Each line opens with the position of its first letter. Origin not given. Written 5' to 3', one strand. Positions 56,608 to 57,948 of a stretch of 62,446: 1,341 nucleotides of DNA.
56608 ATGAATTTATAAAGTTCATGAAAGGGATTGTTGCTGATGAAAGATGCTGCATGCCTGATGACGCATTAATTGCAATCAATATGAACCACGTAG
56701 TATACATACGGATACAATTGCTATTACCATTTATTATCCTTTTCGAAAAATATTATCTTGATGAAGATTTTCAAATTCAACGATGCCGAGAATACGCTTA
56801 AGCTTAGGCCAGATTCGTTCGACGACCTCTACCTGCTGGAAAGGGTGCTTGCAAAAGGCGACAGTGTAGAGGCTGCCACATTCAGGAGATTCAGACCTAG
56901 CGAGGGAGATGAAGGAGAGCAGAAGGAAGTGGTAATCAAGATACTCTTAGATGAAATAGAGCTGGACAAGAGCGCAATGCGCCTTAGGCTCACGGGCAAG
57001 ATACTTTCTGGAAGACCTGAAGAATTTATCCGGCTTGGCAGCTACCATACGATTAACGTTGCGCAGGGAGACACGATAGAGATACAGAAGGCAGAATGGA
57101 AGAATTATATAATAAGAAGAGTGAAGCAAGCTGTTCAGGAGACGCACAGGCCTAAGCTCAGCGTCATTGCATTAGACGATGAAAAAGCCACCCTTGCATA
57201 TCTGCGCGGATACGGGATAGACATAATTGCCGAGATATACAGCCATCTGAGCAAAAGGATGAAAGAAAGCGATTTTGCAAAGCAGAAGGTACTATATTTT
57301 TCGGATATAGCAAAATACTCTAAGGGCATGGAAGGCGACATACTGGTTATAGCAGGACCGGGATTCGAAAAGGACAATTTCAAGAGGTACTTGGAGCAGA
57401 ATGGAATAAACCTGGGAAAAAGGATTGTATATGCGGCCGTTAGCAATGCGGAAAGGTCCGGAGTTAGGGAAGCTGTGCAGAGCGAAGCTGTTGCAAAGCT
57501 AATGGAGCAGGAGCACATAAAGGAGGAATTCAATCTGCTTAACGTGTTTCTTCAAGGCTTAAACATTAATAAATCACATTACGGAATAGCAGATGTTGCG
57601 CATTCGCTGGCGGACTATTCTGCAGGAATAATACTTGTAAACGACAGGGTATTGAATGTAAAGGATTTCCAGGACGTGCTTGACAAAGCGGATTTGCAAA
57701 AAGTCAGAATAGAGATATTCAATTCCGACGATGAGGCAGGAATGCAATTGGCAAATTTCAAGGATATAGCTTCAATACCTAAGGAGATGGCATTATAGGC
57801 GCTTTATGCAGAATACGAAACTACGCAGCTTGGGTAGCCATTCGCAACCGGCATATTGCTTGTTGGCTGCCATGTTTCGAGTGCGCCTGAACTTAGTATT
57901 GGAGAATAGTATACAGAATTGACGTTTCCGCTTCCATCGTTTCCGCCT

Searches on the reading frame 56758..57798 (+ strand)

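Call 29: search_protein_families(library=pfam, proteins=[window:56758-57798:+], max_evalue=0.001)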
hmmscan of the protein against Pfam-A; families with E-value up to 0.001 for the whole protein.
window:56758-57798:+ (346 aa): 3 families
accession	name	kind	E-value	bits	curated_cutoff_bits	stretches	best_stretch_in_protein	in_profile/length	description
PF03463.20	eRF1_1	-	6.8e-21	75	23.8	1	8-126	10-123/123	eRF1 domain 1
PF03464.20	eRF1_2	-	4.5e-06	27.5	27.1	1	134-247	2-129/133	eRF1 domain 2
PF03465.20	eRF1_3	-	0.00037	21.4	25.8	0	256-340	3-101/106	eRF1 domain 3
